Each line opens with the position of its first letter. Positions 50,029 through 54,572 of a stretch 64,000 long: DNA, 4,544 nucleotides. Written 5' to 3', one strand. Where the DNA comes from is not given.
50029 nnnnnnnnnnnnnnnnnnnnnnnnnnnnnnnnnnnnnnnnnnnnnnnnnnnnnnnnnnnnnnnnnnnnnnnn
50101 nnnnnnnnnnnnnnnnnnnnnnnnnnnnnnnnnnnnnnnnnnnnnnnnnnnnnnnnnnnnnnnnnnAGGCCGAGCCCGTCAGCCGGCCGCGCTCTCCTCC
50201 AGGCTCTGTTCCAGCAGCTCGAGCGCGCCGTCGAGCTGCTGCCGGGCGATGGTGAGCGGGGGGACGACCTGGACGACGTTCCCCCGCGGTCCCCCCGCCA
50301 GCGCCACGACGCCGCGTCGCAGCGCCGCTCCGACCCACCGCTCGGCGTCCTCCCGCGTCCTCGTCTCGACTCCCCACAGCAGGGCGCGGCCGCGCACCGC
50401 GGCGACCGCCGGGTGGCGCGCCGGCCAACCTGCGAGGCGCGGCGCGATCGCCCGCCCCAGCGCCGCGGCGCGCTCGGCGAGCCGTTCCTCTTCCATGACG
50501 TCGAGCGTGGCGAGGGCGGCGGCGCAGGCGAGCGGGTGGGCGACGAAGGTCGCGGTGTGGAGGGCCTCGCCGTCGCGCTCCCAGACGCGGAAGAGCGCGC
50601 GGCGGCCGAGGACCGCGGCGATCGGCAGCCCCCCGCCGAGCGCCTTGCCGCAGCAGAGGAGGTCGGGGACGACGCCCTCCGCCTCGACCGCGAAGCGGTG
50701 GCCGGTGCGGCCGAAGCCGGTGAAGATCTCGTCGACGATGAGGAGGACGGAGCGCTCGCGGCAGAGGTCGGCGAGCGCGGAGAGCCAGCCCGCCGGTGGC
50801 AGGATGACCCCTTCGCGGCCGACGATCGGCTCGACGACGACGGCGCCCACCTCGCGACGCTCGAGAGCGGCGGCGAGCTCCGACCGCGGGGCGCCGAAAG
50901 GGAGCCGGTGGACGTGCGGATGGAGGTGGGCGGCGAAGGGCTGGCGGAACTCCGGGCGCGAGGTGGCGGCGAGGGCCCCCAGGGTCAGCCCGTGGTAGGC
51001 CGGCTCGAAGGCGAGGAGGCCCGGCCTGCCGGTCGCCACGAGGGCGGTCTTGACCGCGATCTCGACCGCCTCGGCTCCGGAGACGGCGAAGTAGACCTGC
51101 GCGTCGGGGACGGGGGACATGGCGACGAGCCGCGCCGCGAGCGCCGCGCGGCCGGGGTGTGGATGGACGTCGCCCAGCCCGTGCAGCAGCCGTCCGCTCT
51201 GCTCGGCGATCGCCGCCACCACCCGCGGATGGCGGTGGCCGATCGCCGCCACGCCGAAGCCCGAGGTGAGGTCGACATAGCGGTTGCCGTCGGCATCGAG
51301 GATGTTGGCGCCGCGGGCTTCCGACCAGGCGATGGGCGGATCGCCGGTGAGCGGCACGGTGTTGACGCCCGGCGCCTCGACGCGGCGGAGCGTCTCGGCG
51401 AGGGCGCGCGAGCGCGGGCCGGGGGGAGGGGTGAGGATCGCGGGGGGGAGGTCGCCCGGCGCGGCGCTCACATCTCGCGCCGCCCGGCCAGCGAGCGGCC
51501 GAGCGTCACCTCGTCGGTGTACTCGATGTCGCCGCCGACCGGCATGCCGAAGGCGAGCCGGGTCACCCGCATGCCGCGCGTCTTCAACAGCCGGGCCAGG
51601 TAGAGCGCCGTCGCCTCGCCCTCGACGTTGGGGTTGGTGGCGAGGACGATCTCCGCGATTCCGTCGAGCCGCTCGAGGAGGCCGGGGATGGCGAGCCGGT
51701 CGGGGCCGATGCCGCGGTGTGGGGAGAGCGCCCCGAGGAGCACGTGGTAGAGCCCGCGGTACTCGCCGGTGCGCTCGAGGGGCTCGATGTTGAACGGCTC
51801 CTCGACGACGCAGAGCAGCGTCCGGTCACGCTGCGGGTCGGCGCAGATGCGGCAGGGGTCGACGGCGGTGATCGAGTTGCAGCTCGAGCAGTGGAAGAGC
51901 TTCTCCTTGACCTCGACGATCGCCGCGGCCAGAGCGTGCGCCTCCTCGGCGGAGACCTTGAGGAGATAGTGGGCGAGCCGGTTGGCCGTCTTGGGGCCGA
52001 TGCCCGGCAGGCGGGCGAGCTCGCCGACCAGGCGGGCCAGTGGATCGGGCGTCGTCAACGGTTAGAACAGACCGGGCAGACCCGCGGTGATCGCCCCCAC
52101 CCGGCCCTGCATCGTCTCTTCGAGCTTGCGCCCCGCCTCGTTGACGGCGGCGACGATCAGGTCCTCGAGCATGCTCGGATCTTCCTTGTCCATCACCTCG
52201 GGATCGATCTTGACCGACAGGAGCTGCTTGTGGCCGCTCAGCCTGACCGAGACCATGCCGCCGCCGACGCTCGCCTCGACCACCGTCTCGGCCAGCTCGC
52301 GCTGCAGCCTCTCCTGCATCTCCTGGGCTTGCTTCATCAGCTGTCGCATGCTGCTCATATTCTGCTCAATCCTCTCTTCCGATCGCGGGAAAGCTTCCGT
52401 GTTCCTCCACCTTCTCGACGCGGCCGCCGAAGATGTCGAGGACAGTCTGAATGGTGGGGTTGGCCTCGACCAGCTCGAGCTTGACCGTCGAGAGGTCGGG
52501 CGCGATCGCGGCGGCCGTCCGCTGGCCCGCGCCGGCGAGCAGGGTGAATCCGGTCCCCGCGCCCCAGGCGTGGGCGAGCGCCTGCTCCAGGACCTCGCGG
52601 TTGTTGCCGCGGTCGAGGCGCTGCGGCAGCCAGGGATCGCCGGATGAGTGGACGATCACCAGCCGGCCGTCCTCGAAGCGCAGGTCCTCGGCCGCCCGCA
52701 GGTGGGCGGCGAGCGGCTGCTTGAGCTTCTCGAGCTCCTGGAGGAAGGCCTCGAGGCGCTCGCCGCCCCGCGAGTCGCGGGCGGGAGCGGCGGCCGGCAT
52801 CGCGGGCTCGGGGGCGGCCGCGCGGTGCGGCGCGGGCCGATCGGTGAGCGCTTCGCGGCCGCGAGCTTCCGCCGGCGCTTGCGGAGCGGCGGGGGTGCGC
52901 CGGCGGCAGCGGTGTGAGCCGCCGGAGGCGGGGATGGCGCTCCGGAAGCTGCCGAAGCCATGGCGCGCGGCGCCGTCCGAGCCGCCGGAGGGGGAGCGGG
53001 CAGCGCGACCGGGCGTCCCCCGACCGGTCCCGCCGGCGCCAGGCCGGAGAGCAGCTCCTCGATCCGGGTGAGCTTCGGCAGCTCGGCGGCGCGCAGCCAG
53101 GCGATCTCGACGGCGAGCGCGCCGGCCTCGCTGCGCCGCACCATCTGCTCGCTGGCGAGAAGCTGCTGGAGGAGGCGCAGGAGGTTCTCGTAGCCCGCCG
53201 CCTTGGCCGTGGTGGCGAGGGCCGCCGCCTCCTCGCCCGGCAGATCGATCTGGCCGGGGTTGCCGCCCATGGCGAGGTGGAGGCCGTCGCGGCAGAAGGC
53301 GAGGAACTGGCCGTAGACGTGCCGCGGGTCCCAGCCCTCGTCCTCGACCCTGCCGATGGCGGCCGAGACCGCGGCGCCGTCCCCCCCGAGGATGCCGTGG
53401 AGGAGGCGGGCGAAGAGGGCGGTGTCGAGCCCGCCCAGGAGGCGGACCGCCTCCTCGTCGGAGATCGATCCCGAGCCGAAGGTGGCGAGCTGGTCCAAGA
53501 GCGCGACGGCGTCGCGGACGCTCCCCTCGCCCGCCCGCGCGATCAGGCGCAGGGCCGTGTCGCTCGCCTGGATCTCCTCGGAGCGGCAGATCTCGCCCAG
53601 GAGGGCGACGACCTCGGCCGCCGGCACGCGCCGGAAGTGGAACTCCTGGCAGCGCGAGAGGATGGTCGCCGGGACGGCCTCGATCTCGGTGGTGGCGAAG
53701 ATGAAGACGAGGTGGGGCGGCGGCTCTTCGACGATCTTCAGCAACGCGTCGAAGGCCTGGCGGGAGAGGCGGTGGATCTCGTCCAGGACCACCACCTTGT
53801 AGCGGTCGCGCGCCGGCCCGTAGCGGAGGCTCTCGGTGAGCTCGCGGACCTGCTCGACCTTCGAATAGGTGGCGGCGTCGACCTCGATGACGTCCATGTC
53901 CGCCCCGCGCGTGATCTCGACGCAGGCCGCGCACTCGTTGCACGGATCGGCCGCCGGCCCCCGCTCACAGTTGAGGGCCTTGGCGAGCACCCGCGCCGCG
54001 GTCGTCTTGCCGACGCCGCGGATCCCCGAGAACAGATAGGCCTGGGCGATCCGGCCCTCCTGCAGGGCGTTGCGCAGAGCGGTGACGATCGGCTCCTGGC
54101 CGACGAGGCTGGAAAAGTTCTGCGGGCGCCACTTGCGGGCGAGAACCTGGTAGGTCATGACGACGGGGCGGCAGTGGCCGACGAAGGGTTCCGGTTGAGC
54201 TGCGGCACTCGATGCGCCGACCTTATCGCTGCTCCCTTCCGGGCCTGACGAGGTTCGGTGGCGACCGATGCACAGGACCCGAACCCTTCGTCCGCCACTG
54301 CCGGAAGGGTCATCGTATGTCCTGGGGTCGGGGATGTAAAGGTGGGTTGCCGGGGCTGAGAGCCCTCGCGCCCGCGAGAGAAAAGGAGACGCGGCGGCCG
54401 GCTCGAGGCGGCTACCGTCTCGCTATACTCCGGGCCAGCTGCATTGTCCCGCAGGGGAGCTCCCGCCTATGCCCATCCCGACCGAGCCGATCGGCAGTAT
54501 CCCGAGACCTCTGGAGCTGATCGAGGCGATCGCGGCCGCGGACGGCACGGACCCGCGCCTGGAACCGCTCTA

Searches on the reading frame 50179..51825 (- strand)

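Call 34: search_protein_families(library=pfam, proteins=[window:50179-51825:-], max_evalue=0.001)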
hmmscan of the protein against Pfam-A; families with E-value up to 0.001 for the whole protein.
window:50179-51825:- (548 aa): 2 families
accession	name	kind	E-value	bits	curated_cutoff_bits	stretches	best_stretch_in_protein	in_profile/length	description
PF00202.27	Aminotran_3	-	1.5e-94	317.4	30.5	1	164-541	10-402/403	Aminotransferase class-III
PF00155.27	Aminotran_1_2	-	1.3e-05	25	19.7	1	199-444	19-269/361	Aminotransferase class I and II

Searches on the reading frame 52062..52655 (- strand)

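Call 34: search_protein_families(library=pfam, proteins=[window:52062-52655:-], max_evalue=0.001)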
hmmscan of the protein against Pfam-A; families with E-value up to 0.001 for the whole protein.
window:52062-52655:- (197 aa): 1 family
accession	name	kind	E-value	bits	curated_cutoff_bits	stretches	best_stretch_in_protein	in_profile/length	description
PF02575.21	YbaB_DNA_bd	-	5.9e-29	100.5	25.5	1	107-193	1-90/91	YbaB/EbfC DNA-binding family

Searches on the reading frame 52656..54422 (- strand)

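Call 34: search_protein_families(library=pfam, proteins=[window:52656-54422:-], max_evalue=0.001)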
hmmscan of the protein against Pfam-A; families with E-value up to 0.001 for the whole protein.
window:52656-54422:- (588 aa): 11 families
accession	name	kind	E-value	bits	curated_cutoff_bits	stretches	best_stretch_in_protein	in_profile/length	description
PF13177.12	DNA_pol3_delta2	-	8.4e-41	140.1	27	1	109-265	2-159/161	DNA polymerase III, delta subunit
PF12169.13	DNA_pol3_gamma3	-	1.3e-13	51.4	24.4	1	321-459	2-141/143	DNA polymerase III subunits gamma and tau domain III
PF00004.35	AAA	-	8e-12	46.2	21.2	1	130-261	2-126/131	ATPase family associated with various cellular activities (AAA)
PF22608.2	DNAX_ATPase_lid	-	1e-11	44.8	27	1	272-318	3-49/49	DNA polymerase III clamp loader subunit, ATPase lid domain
PF13191.12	AAA_16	-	2e-07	32.1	32.6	1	106-241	2-167/167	AAA ATPase domain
PF07724.20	AAA_2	-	7e-07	29.9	27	1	129-233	6-101/166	AAA domain (Cdc48 subfamily)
PF05496.18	RuvB_N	-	1.4e-06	28.6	27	0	99-161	2-68/159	Holliday junction DNA helicase RuvB P-loop domain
PF13401.12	AAA_22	-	6.5e-06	26.9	27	1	128-244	7-124/130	AAA domain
PF07728.20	AAA_5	-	6.7e-06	26.6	22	1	130-233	3-92/139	AAA domain (dynein-related subfamily)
PF13173.12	AAA_14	-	2.4e-05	24.8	27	1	128-241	4-95/129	AAA domain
PF13604.12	AAA_30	-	6.6e-05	23.2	27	1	115-241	9-122/191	AAA domain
